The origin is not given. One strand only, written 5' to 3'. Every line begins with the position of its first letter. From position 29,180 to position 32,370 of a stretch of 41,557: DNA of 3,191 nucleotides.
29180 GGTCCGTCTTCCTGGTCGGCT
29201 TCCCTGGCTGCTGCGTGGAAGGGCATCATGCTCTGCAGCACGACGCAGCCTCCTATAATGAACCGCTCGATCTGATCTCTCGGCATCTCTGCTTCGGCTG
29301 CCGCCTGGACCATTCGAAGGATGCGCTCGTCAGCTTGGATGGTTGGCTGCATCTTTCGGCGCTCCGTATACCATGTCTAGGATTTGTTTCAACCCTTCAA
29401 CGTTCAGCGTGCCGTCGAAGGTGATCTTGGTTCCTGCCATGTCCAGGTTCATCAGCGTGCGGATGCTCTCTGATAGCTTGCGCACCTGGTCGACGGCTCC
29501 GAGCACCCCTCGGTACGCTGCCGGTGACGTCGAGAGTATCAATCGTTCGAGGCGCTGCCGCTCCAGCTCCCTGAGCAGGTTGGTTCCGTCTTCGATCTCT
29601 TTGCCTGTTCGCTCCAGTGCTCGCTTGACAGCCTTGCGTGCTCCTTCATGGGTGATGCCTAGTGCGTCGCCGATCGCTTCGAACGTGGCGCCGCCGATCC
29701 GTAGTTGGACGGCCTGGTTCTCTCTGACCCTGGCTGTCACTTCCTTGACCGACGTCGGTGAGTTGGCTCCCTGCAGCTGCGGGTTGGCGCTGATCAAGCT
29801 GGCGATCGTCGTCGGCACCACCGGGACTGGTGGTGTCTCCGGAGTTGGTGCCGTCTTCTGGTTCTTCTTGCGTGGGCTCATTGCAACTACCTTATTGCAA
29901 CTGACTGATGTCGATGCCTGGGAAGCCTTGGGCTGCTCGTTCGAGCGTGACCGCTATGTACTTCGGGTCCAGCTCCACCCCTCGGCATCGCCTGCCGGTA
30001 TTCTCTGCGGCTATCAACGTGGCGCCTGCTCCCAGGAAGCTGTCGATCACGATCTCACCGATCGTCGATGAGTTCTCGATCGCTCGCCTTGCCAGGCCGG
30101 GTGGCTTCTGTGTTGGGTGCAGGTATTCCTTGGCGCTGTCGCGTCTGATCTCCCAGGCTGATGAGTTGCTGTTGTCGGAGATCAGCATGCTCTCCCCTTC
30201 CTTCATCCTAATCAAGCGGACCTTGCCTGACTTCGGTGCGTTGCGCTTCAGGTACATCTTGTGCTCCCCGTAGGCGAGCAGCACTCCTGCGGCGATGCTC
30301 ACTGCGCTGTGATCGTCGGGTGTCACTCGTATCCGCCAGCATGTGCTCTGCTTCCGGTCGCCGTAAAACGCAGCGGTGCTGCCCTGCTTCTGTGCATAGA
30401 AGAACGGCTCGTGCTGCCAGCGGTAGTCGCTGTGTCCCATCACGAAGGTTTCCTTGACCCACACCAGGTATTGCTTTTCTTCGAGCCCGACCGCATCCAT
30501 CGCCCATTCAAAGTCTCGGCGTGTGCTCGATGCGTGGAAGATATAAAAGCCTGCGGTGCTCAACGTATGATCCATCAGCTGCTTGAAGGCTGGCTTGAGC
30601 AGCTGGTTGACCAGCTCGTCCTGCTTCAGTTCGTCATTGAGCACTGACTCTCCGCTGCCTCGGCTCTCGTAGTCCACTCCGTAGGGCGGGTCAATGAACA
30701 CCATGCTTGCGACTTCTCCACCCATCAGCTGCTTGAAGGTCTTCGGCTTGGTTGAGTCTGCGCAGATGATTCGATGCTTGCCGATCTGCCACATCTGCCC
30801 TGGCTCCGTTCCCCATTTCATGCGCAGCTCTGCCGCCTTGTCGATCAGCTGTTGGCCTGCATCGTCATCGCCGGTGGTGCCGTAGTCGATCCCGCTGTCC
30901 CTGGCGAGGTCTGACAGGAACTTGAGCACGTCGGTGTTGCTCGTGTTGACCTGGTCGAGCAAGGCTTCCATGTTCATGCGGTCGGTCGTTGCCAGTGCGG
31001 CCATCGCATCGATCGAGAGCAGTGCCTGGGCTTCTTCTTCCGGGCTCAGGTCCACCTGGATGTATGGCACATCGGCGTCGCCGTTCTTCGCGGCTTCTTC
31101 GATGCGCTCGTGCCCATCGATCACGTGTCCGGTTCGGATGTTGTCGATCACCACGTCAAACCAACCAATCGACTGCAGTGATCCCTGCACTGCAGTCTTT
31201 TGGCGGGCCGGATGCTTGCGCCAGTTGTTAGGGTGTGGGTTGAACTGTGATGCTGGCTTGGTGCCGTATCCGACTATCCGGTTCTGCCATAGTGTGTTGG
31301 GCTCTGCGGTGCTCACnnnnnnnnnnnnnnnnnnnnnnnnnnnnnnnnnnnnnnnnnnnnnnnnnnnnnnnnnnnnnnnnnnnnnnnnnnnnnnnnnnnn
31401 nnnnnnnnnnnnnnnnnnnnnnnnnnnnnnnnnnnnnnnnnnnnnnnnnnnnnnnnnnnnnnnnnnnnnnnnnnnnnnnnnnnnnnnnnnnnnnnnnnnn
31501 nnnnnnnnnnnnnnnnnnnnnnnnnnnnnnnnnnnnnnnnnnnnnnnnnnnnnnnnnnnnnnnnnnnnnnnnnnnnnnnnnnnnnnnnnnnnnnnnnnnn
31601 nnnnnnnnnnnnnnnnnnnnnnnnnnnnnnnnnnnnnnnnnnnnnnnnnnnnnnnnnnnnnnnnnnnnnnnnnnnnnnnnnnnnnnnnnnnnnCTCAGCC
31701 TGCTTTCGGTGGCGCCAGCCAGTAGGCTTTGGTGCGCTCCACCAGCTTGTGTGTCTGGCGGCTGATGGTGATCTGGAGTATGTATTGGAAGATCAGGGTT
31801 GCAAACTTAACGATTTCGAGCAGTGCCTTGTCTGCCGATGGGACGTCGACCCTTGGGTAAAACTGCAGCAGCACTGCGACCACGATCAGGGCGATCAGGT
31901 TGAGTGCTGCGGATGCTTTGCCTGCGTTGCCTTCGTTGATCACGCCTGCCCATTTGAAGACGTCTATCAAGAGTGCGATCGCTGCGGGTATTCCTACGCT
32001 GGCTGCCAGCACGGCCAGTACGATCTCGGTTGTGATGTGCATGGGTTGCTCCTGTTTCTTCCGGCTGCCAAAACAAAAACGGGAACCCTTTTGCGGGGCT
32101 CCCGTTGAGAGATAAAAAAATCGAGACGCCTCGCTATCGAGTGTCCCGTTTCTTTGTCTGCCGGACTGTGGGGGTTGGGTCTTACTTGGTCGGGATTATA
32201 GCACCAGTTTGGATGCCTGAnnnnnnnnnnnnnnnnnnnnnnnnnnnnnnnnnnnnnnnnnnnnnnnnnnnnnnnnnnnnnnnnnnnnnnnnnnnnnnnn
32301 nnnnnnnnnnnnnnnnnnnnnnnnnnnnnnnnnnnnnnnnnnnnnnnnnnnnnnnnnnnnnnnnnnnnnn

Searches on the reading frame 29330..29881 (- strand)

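Call 9: search_protein_families(library=phrogs, proteins=[window:29330-29881:-])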
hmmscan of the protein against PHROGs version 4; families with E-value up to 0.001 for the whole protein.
window:29330-29881:- (183 aa): 1 family
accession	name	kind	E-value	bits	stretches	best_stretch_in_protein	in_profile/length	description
phrog_645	-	DNA, RNA and nucleotide metabolism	5.3e-15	57.1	1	45-147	18-121/196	Rnase E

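Call 89: search_protein_families(library=pfam, max_evalue=0.05, proteins=[window:29330-29881:-])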
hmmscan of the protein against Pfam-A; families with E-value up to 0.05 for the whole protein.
window:29330-29881:- (183 aa): 2 families
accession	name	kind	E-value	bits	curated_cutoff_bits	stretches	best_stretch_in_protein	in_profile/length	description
PF04545.22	Sigma70_r4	-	0.00091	19.1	24.1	1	53-91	8-47/50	Sigma-70, region 4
PF10456.14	BAR_3_WASP_bdg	-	0.018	14.9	24.9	1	64-133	82-149/236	WASP-binding domain of Sorting nexin protein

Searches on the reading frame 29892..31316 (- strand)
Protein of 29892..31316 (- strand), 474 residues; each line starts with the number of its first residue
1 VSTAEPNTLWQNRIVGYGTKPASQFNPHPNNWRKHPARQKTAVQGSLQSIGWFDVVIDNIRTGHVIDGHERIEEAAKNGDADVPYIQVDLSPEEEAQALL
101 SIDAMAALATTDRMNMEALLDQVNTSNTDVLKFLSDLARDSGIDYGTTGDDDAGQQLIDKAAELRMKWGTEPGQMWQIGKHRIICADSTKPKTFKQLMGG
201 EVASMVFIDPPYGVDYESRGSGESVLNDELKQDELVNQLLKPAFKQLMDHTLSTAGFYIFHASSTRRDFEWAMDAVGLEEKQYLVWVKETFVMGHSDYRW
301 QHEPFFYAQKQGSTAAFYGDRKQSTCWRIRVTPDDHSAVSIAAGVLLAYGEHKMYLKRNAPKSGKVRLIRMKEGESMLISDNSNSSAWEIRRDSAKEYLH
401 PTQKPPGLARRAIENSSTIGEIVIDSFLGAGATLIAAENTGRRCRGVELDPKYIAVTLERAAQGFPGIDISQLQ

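Call 9: search_protein_families(library=phrogs, proteins=[window:29892-31316:-])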
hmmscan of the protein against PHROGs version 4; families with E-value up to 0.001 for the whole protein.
window:29892-31316:- (474 aa): 14 families
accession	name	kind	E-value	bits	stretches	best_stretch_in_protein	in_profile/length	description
phrog_498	-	other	9.3e-100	336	1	19-462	37-421/633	DNA methyltransferase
phrog_67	-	other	1.2e-34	121.5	1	160-462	103-344/743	DNA methyltransferase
phrog_3008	-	other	2.9e-20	73.6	1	378-461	125-211/244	DNA methyltransferase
phrog_23085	-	unknown function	5.3e-20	72.5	1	372-460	13-104/138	-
phrog_620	-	DNA, RNA and nucleotide metabolism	6.5e-15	56.8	1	19-134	11-127/217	ParB-like partition protein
phrog_8071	-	DNA, RNA and nucleotide metabolism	7e-14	52.9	1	19-218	9-209/389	ParB-like partition protein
phrog_18293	-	other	1.4e-12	48.6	1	382-461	29-107/119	methyltransferase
phrog_6952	-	other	6e-10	40.3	1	400-457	114-171/181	DNA methyltransferase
phrog_9353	-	unknown function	4.3e-06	27.8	1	23-128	17-127/245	-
phrog_8769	-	other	5.6e-06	27.1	1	418-461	10-53/71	methyltransferase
phrog_930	-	DNA, RNA and nucleotide metabolism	1.3e-05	26.2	1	24-134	14-123/223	ParB-like partition protein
phrog_23148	-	unknown function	4.7e-05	24.5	1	390-462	75-147/165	-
phrog_940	-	DNA, RNA and nucleotide metabolism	6.1e-05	23.4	1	23-141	12-128/388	nuclease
phrog_723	-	DNA, RNA and nucleotide metabolism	0.00021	22.2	1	23-136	19-135/223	ParB-like partition protein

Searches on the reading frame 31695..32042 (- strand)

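Call 9: search_protein_families(library=phrogs, proteins=[window:31695-32042:-])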
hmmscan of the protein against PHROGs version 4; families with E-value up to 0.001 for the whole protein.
window:31695-32042:- (115 aa): 0 families

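Call 89: search_protein_families(library=pfam, max_evalue=0.05, proteins=[window:31695-32042:-])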
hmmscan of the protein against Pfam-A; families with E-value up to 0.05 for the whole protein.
window:31695-32042:- (115 aa): 1 family
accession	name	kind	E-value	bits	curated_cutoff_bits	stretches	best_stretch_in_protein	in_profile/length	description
PF10329.14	DUF2417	-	0.0059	16.5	25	1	16-99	51-131/234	Region of unknown function (DUF2417)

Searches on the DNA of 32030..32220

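Call 55: search_rna_families(source=window, start=32030, end=32220, threshold=evalue, max_evalue=10)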
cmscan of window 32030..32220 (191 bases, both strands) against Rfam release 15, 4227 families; matches with E-value up to 10: 4.
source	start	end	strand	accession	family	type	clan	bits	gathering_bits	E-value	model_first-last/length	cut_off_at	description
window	32055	32156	+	RF02618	SSRC34_2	Gene; sRNA;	-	14.5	48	5.1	1-125/125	no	Streptococcus sRNA 34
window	32060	32163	-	RF04106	mir-1303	Gene; miRNA;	-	14.3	107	3.9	1-85/85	no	mir-1303 microRNA precursor family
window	32074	32154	+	RF03483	MIR319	Gene; miRNA;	-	13.1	54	4.5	1-92/92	no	MIR319 microRNA precursor family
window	32030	32107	+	RF02377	SurA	Gene; sRNA;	-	9.9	100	1.3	197-279/279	5'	SurA sRNA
